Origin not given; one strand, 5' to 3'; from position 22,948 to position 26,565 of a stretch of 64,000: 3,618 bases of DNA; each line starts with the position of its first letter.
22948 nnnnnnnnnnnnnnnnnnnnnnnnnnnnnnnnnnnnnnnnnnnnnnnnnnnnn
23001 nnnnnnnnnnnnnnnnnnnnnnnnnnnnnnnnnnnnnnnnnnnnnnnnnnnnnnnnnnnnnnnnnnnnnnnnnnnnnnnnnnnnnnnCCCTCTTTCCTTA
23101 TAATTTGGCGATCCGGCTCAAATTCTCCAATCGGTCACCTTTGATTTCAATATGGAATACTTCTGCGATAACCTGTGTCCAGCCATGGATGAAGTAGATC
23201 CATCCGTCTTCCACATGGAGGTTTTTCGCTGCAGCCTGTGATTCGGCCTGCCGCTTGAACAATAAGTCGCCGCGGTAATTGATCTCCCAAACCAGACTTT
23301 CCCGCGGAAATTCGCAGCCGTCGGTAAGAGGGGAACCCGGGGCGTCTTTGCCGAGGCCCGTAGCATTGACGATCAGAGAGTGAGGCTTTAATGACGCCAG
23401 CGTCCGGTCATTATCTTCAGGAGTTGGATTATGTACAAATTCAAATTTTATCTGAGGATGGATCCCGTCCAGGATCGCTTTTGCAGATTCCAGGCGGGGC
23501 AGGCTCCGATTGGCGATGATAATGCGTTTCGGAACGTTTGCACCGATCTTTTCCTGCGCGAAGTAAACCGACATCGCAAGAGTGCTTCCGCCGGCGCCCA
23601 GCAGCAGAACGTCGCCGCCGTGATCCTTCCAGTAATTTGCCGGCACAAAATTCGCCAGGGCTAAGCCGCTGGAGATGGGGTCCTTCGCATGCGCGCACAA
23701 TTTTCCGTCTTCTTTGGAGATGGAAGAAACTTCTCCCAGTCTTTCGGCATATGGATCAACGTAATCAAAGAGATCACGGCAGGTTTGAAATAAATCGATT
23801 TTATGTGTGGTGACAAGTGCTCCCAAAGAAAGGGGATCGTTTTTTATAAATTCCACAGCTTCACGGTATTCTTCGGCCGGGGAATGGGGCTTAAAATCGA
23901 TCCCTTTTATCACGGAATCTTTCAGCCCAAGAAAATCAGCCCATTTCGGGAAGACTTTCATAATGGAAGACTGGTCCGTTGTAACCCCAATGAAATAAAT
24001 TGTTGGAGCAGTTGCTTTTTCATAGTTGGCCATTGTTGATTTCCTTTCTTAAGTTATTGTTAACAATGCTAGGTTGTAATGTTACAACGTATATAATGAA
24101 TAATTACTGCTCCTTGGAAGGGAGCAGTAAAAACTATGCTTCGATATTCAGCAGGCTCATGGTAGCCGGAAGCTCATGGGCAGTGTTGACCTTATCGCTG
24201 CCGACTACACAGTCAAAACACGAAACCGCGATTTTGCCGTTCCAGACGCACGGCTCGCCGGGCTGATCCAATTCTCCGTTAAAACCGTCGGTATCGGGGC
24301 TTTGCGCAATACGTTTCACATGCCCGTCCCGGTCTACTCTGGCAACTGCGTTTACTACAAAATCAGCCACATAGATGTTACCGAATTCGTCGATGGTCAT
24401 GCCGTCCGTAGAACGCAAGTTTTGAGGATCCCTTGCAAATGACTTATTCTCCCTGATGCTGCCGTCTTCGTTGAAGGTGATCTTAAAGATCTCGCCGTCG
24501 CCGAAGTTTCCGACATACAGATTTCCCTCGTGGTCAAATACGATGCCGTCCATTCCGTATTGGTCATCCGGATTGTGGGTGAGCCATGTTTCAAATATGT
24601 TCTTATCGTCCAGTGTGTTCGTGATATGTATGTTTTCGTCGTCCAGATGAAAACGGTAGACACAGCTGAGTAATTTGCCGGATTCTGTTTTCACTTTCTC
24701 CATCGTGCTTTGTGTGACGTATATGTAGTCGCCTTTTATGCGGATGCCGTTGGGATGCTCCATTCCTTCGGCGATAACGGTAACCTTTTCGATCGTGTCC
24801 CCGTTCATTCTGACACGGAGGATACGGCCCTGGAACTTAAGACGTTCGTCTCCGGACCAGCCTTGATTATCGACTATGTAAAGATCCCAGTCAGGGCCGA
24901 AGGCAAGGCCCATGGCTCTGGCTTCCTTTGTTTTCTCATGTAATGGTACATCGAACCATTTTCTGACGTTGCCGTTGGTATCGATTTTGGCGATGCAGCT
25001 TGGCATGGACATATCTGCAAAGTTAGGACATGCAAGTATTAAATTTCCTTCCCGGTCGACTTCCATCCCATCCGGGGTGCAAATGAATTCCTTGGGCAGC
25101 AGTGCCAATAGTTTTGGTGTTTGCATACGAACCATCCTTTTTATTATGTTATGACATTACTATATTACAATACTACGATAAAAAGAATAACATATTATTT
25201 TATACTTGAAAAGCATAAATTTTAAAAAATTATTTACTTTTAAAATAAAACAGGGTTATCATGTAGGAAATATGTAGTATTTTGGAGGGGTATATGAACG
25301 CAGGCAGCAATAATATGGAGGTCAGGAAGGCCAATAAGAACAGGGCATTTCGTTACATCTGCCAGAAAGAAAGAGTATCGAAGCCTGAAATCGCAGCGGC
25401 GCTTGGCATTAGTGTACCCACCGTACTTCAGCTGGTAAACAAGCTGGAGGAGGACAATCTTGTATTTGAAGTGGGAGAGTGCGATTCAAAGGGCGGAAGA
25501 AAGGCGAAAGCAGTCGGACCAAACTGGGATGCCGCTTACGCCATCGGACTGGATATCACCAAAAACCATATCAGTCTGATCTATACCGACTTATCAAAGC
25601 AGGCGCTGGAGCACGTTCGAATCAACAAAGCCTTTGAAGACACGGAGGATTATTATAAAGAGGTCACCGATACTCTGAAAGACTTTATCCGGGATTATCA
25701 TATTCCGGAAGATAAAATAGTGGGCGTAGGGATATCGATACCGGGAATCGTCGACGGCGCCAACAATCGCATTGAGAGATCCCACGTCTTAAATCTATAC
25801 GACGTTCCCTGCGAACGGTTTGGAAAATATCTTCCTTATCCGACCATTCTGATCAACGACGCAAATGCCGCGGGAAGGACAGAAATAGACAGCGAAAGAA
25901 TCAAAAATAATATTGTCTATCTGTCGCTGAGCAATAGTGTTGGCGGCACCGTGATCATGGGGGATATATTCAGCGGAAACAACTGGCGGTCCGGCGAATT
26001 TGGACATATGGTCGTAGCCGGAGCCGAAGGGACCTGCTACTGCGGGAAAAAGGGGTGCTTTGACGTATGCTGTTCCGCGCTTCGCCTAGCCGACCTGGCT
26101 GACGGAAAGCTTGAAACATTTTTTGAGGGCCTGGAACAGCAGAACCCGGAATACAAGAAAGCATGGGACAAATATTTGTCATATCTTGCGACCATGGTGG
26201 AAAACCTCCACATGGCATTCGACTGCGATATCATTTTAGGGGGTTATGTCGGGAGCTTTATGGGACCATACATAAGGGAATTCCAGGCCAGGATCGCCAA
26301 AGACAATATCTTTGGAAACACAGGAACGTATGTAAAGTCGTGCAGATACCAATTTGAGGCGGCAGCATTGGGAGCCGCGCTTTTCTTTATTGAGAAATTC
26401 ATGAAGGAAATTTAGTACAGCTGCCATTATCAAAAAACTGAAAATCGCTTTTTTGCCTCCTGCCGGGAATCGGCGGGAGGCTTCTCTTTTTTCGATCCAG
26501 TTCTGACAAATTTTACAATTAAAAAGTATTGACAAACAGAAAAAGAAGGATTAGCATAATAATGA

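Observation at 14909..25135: GntR-linked ten-gene catabolic cluster for an unassigned sugar, polyol or sugar acid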

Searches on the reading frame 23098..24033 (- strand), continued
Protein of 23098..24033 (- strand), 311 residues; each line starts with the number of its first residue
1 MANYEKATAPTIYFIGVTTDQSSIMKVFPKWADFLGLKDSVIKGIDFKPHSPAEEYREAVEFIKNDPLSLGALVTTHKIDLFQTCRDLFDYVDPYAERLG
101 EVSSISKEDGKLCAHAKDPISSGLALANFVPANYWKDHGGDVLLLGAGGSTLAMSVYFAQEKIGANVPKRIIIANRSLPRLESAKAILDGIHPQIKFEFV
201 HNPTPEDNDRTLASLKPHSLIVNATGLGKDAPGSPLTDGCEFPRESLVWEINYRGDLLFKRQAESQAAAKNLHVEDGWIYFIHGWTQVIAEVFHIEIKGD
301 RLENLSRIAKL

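Call 31: search_protein_families(library=pfam, proteins=[L076:17015-18256:-, L067:13012-13767:-, L067:11573-13015:-, L037:4116-5138:-, L037:5954-6817:-, L056:11942-12889:+, L071:14416-16227:+, L071:16253-17665:+, L087:10825-11532:-, L039:12564-13229:-], max_evalue=0.00001)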
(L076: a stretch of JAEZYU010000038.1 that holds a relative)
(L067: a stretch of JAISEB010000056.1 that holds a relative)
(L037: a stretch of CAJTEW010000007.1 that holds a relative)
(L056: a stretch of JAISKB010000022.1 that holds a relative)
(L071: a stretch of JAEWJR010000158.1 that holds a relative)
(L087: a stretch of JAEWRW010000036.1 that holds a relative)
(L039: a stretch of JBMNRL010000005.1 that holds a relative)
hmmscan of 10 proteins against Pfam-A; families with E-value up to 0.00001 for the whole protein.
L076:17015-18256:- (413 aa): 1 family
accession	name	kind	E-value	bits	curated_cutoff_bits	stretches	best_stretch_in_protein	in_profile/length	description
PF00724.26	Oxidored_FMN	-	3e-25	89.6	27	1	7-223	2-231/342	NADH:flavin oxidoreductase / NADH oxidase family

L067:13012-13767:- (251 aa): 1 family
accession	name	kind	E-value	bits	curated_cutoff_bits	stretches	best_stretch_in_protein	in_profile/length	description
PF01259.24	SAICAR_synt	-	7.4e-83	278.3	20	1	16-248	1-232/233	SAICAR synthetase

L067:11573-13015:- (480 aa): 4 families
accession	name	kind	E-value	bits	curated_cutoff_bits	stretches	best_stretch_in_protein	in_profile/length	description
PF13537.11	GATase_7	-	8.1e-18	65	25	1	89-207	9-122/123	Glutamine amidotransferase domain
PF13522.11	GATase_6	-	1.2e-17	64.6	27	1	71-202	8-130/130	Glutamine amidotransferase domain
PF13230.11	GATase_4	-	1.3e-08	34.6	23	1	70-145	68-139/272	Glutamine amidotransferases class-II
PF00156.33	Pribosyltran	-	2.6e-07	30.5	26.3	1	289-388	29-121/158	Phosphoribosyl transferase domain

L037:4116-5138:- (340 aa): 3 families
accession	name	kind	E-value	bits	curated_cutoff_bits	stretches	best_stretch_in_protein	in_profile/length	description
PF01408.29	GFO_IDH_MocA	-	8e-29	101.2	24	1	2-120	1-119/120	Oxidoreductase family, NAD-binding Rossmann fold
PF22725.1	GFO_IDH_MocA_C3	-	3.9e-15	56.4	27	1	130-254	2-123/124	GFO/IDH/MocA C-terminal domain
PF02894.22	GFO_IDH_MocA_C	-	2.9e-06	27.7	22.9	1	136-335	4-216/218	Oxidoreductase family, C-terminal alpha/beta domain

L037:5954-6817:- (287 aa): 1 family
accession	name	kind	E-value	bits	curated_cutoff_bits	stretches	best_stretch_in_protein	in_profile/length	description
PF02585.22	PIG-L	-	1.2e-14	55.4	28.2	1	33-152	2-119/129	GlcNAc-PI de-N-acetylase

L056:11942-12889:+ (315 aa): 2 families
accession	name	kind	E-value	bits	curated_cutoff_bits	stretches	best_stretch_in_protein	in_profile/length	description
PF00294.29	PfkB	-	7.4e-56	190.1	25.8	1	6-295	4-300/302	pfkB family carbohydrate kinase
PF08543.17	Phos_pyr_kin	-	3.9e-11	43.2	27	1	169-272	109-219/246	Phosphomethylpyrimidine kinase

L071:14416-16227:+ (603 aa): 3 families
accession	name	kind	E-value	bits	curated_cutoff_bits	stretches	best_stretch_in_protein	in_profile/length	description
PF06580.19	His_kinase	-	1.4e-21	76.9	25.2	1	390-468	1-81/81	Histidine kinase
PF02518.31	HATPase_c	-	1.9e-10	41.6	26.4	1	480-599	2-108/111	Histidine kinase-, DNA gyrase B-, and HSP90-like ATPase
PF02743.24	dCache_1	-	4.3e-08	33.4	45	1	43-270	3-231/240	Cache domain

L071:16253-17665:+ (470 aa): 3 families
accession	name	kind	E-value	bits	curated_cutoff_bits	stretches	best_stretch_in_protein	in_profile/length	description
PF00072.30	Response_reg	-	9.8e-25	87.3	30.2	1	4-116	1-110/111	Response regulator receiver domain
PF12833.13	HTH_18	-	9.4e-23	80.7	33.6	1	390-468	1-79/80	Helix-turn-helix domain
PF00165.29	HTH_AraC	-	2.4e-18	66.2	26.6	1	437-468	12-42/42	Bacterial regulatory helix-turn-helix proteins, AraC family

L087:10825-11532:- (235 aa): 0 families

L039:12564-13229:- (221 aa): 0 families

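Call 62: predict_structure(alignment_id=A2)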
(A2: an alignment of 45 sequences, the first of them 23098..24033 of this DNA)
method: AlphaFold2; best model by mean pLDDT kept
length: 311 residues; sequences in the alignment: 45
mean_pLDDT: 89.4   pTM: 0.83
mean pLDDT of the five models: 89.4, 89.3, 88.3, 87.4, 86.5
residues with pLDDT >= 90: 184; 70-90: 113; 50-70: 10; < 50: 4
segments of 3 or more residues with pLDDT < 50: 228-230
pLDDT, mean of each block of 10 residues (from residue 1): 80 89 89 91 90 95 94 89 96 88 90 81 77 94 91 88 89 94 91 94 96 98 71 85 97 85 98 88 83 88 89 85
secondary structure, 60 per line:
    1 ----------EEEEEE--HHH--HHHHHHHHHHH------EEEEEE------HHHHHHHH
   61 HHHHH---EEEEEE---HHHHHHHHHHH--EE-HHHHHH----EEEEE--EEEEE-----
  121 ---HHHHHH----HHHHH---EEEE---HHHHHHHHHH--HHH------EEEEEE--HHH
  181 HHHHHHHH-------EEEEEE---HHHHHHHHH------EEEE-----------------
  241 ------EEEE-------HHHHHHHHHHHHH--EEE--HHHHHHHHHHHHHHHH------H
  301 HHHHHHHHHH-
elements in order: E11-16 H24-34 E41-46 H53-65 E69-74 H78-88 H94-99 E104-108 E111-115 H124-129 H134-138 E142-145 H149-158 E170-175 H178-188 E196-201 H205-213 E220-223 E247-250 H258-270 E273-275 H278-293 H300-310

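Call 65: fold_search(model_id=the predicted structure, library=pdb)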
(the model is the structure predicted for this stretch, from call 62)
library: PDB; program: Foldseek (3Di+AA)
matches with E <= 10: 1695; with E <= 0.001: 138
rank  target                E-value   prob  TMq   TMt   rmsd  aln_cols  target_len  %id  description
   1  3toz_A                8.7e-17  1.00  0.71  0.76   4.2       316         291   19  2.2 Angstrom Crystal Structure of Shikimate 5-dehydrogenase from Listeria monocytogenes in Complex with NAD. (released 2011-09-21)
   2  3toz_C                1.2e-16  1.00  0.68  0.73   5.4       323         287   18  2.2 Angstrom Crystal Structure of Shikimate 5-dehydrogenase from Listeria monocytogenes in Complex with NAD. (released 2011-09-21)
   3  3toz_B                1.7e-16  1.00  0.70  0.74   5.6       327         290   19  2.2 Angstrom Crystal Structure of Shikimate 5-dehydrogenase from Listeria monocytogenes in Complex with NAD. (released 2011-09-21)
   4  3toz_D                2.5e-16  1.00  0.70  0.74   5.1       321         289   19  2.2 Angstrom Crystal Structure of Shikimate 5-dehydrogenase from Listeria monocytogenes in Complex with NAD. (released 2011-09-21)
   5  4omu_A                3.7e-16  1.00  0.66  0.74   4.3       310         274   22  Crystal structure of shikimate dehydrogenase (AroE) from Pseudomonas putida (released 2014-06-04)
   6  3tnl_A                3.9e-16  1.00  0.72  0.77   4.2       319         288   18  1.45 Angstrom Crystal Structure of Shikimate 5-dehydrogenase from Listeria monocytogenes in Complex with Shikimate and (released 2011-09-28)
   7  2hk8_A                5.9e-16  1.00  0.68  0.78   4.3       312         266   21  Crystal structure of shikimate dehydrogenase from aquifex aeolicus at 2.35 angstrom resolution (released 2007-06-19)
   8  4omu_B                6.7e-16  1.00  0.67  0.73   4.3       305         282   21  Crystal structure of shikimate dehydrogenase (AroE) from Pseudomonas putida (released 2014-06-04)
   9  3pgj_D                9.0e-16  1.00  0.63  0.71   5.2       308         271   16  2.49 Angstrom resolution crystal structure of shikimate 5-dehydrogenase (aroE) from Vibrio cholerae O1 biovar eltor st (released 2010-11-24)
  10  2egg_A                1.1e-15  1.00  0.67  0.74   4.7       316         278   18  Crystal Structure of Shikimate 5-Dehydrogenase (AroE) from Geobacillus kaustophilus (released 2008-03-18)
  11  2hk9_B                1.2e-15  1.00  0.71  0.81   4.2       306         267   20  Crystal structure of shikimate dehydrogenase from aquifex aeolicus in complex with shikimate and NADP+ at 2.2 angstrom (released 2007-06-19)
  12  3o8q_A                2.0e-15  1.00  0.66  0.75   4.3       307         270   16  1.45 Angstrom Resolution Crystal Structure of Shikimate 5-Dehydrogenase (aroE) from Vibrio cholerae (released 2010-08-18)
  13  7cok_B                2.1e-15  1.00  0.65  0.72   4.8       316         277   17  Crystal structure of ligand-free form of 5-ketofructose reductase of Gluconobacter sp. strain CHM43 (released 2021-08-04)
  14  2hk8_C                2.3e-15  1.00  0.69  0.80   4.2       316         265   20  Crystal structure of shikimate dehydrogenase from aquifex aeolicus at 2.35 angstrom resolution (released 2007-06-19)
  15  2hk8_F                2.3e-15  1.00  0.67  0.78   4.4       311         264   22  Crystal structure of shikimate dehydrogenase from aquifex aeolicus at 2.35 angstrom resolution (released 2007-06-19)
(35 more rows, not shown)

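Call 80: search_protein_families(library=pfam, proteins=[L071:8014-8991:+, L071:4640-6028:+, L027:8120-8917:+, L065:5940-7118:+, L073:6267-7439:-, L058:4918-6192:+, L031:15785-16426:-, L031:16429-17181:-, L038:9169-9837:+, L026:2998-3420:+], max_evalue=0.00001)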
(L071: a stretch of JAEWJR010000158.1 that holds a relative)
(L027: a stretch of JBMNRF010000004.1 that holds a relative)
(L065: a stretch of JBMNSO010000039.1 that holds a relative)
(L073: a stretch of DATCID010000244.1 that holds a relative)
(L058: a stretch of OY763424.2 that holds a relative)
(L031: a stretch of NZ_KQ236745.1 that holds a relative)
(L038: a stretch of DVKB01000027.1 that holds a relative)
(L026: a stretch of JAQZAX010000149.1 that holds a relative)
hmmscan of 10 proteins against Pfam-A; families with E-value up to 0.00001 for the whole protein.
L071:8014-8991:+ (325 aa): 1 family
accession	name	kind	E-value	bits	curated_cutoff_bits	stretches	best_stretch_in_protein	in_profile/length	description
PF01261.30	AP_endonuc_2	-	9.7e-28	97.9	31.1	1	30-268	2-233/249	Xylose isomerase-like TIM barrel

L071:4640-6028:+ (462 aa): 2 families
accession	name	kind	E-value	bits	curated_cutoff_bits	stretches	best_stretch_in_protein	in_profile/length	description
PF13416.11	SBP_bac_8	-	2.9e-23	83.5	27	1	86-391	4-276/279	Bacterial extracellular solute-binding protein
PF01547.30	SBP_bac_1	-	2.9e-18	67.4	26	1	83-358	12-301/307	Bacterial extracellular solute-binding protein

L027:8120-8917:+ (265 aa): 0 families

L065:5940-7118:+ (392 aa): 3 families
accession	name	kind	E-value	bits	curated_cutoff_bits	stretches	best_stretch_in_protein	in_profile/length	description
PF22725.1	GFO_IDH_MocA_C3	-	8.6e-29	100.5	27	1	143-292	3-124/124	GFO/IDH/MocA C-terminal domain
PF01408.29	GFO_IDH_MocA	-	2.7e-24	86.6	24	1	8-133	2-120/120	Oxidoreductase family, NAD-binding Rossmann fold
PF02894.22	GFO_IDH_MocA_C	-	9.7e-22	78.3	22.9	1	145-386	1-214/218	Oxidoreductase family, C-terminal alpha/beta domain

L073:6267-7439:- (390 aa): 3 families
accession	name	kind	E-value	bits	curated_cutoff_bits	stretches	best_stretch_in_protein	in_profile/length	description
PF00465.25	Fe-ADH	-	1.9e-46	158.1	31.3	1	9-179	1-168/168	Iron-containing alcohol dehydrogenase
PF25137.1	ADH_Fe_C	-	5.5e-40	137.6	27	1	191-389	2-193/194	Fe-containing alcohol dehydrogenase family, C-terminal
PF13685.12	Fe-ADH_2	-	2.7e-09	37.7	28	1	14-111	2-96/149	Iron-containing alcohol dehydrogenase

L058:4918-6192:+ (424 aa): 4 families
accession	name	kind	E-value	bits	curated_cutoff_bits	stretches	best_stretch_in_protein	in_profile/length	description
PF01261.30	AP_endonuc_2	-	6.2e-37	128.1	31.1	1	22-261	1-246/249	Xylose isomerase-like TIM barrel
PF00903.31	Glyoxalase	-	1.4e-17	64.6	20.6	1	297-391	1-98/121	Glyoxalase/Bleomycin resistance protein/Dioxygenase superfamily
PF13669.12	Glyoxalase_4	-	1.2e-10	42.1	27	1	300-393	2-98/109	Glyoxalase/Bleomycin resistance protein/Dioxygenase superfamily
PF22677.2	Ble-like_N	-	9.5e-07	28.9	24.5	1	300-324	4-28/41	Bleomycin resistance protein-like N-terminal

L031:15785-16426:- (213 aa): 0 families

L031:16429-17181:- (250 aa): 0 families

L038:9169-9837:+ (222 aa): 4 families
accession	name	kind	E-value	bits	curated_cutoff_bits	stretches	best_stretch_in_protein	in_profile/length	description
PF13419.12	HAD_2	-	2.9e-26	93.1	23.8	1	14-187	1-176/178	Haloacid dehalogenase-like hydrolase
PF00702.32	Hydrolase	-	2.2e-17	64.5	26.4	1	11-179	1-187/191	haloacid dehalogenase-like hydrolase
PF12710.13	HAD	-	4.7e-15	56.9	27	1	14-179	1-188/189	haloacid dehalogenase-like hydrolase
PF13242.12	Hydrolase_like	-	7e-06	26.3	22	0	160-217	18-74/75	HAD-hyrolase-like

L026:2998-3420:+ (140 aa): 1 family
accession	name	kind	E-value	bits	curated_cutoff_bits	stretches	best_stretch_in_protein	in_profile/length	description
PF02782.22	FGGY_C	-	1.5e-15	58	27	1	2-84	115-197/198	FGGY family of carbohydrate kinases, C-terminal domain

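Call 86: search_solved_structures(query=L071:8951-9943:+, max_evalue=0.001)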
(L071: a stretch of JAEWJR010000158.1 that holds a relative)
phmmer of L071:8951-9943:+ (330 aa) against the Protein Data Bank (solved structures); distinct sequences matched with E-value up to 0.001: 8.
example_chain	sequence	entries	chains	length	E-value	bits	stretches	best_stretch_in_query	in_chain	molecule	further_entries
3k11_A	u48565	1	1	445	1.6e-18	70.2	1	98-299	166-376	Putative glycosyl hydrolase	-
1nc5_A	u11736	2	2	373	1.6e-11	47.2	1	80-275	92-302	hypothetical protein yTER | Putative glycosyl hydrolase yteR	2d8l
3pmm_A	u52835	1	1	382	4e-11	45.9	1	102-279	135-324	Putative cytoplasmic protein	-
2gh4_A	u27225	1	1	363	7.4e-11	45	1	80-275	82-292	Putative glycosyl hydrolase yteR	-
3qwt_A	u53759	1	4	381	2.6e-10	43.2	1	86-279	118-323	Putative GH105 family protein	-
4ce7_A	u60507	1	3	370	1.3e-08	37.6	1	130-300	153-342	UNSATURATED 3S-RHAMNOGLYCURONYL HYDROLASE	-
4wu0_A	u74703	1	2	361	3.4e-07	32.9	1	109-272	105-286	Similar to yteR (Bacilus subtilis)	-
5noa_A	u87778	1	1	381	2e-05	27.1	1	130-270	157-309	Family 88 glycosyl hydrolase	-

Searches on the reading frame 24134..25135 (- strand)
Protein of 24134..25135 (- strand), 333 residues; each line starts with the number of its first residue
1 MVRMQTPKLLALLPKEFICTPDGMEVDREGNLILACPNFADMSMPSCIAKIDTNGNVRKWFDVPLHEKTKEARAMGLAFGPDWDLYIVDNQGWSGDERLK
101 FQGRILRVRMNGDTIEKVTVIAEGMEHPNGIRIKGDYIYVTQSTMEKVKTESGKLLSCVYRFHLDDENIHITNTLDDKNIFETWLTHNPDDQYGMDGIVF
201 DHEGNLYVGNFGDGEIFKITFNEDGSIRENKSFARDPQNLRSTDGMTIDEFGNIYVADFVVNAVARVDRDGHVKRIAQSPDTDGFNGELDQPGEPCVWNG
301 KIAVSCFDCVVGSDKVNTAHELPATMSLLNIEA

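Call 3: search_protein_families(library=pfam, proteins=[window:24134-25135:-])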
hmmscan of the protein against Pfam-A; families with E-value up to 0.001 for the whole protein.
window:24134-25135:- (333 aa): 1 family
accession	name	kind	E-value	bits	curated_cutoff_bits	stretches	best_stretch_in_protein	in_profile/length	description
PF08450.18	SGL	-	1.4e-17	64.6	26.3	2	215-280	157-223/246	SMP-30/Gluconolactonase/LRE-like region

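Call 4: search_protein_families(library=ncbifam, proteins=[window:24134-25135:-])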
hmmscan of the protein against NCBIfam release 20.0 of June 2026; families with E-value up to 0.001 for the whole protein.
window:24134-25135:- (333 aa): 2 families
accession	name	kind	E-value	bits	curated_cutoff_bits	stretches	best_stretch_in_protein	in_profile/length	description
NF033206.1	ScyE_fam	subfamily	2.1e-11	43.9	80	1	74-155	255-329/333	ScyD/ScyE family protein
NF035926.1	scyF_NHL_VPEP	equivalog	1.5e-07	30.9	350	1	193-273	152-232/376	scytonemin biosynthesis PEP-CTERM protein ScyF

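Call 10: search_solved_structures(query=window:24134-25135:-, max_evalue=0.01)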
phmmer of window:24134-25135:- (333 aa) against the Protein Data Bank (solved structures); distinct sequences matched with E-value up to 0.01: 15.
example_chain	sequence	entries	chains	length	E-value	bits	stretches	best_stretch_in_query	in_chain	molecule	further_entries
3wwa_A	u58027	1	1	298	1.5e-06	30.9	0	196-273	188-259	Pizza7H protein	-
6f0t_A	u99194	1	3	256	6.9e-06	28.8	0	196-269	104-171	Pizza6-SFW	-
3ww9_A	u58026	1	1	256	9.6e-06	28.3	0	196-270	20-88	pizza6 protein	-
6ren_A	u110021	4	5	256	1e-05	28.2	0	196-270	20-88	3fPizza6-SH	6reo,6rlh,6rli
6qsd_A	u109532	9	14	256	1.2e-05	28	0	196-270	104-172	Pizza6S | Pizza6-S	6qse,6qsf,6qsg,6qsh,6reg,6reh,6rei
6rej_A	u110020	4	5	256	2.2e-05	27.1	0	197-270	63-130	Pizza6-SH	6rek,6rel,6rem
1rwi_B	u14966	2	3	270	3e-05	26.7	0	195-272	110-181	Serine/threonine-protein kinase pknD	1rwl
6f0s_A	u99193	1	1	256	0.00017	24.2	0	196-270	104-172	Pizza6-SYW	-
7zcj_A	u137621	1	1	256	0.00017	24.2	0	196-271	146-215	Pizza6-TNH-TSH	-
7zqg_A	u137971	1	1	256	0.0002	24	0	196-269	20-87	Pizza6-KSH-TSH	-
8pkr_A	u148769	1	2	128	0.00062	22.3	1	195-273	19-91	non-specific serine/threonine protein kinase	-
7evf_AA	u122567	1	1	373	0.0027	20.2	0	193-278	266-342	PQQ_3 domain-containing protein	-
7dxn_A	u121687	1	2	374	0.0029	20.2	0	193-278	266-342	Membrane associated protein kinase with beta-propeller domain, pyrrolo-quinoline quinone b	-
7eq5_A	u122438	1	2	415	0.0032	20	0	192-276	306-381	Membrane associated protein kinase with beta-propeller domain, pyrrolo-quinoline quinone b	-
3ww8_A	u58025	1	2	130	0.0074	18.8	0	196-270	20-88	Pizza3 protein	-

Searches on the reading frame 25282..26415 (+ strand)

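Call 6: search_protein_families(library=pfam, proteins=[window:25282-26415:+])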
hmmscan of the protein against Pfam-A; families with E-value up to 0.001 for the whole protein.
window:25282-26415:+ (377 aa): 3 families
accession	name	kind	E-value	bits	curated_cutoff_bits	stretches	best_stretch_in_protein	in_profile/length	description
PF00480.26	ROK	-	2.1e-31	110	22.9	1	88-370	2-292/294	ROK family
PF13412.12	HTH_24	-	1.8e-07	31.1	21.9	1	24-61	10-47/48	Winged helix-turn-helix DNA-binding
PF12802.13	MarR_2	-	0.00047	20.7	27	1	24-62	12-51/61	MarR family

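Call 56: search_protein_families(library=ncbifam, proteins=[window:25282-26415:+], max_evalue=1e-15)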
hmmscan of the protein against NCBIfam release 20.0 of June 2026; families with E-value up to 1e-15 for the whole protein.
window:25282-26415:+ (377 aa): 6 families
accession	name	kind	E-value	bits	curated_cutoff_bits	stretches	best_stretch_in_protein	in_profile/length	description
NF047937.1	TransRegNagC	equivalog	8.2e-23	81.2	650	1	14-269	8-267/399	DNA-binding transcriptional regulator NagC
NF003461.0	PRK05082.1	subfamily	3.7e-22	79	283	1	123-370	36-287/291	N-acetylmannosamine kinase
NF047821.1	NactlManKinNanK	equivalog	4.1e-20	72.5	450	1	128-368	41-285/288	N-acetylmannosamine kinase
NF049930.1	TransRegMlc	equivalog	1.3e-18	67.5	530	1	14-281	13-285/405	sugar metabolism global transcriptional regulator Mlc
TIGR00744.1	ROK_glcA_fam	subfamily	2.2e-18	66.6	260.35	1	88-275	1-195/318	ROK family glucokinase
NF007251.0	PRK09698.1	equivalog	1.6e-17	63.7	253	1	85-325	6-250/304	allose kinase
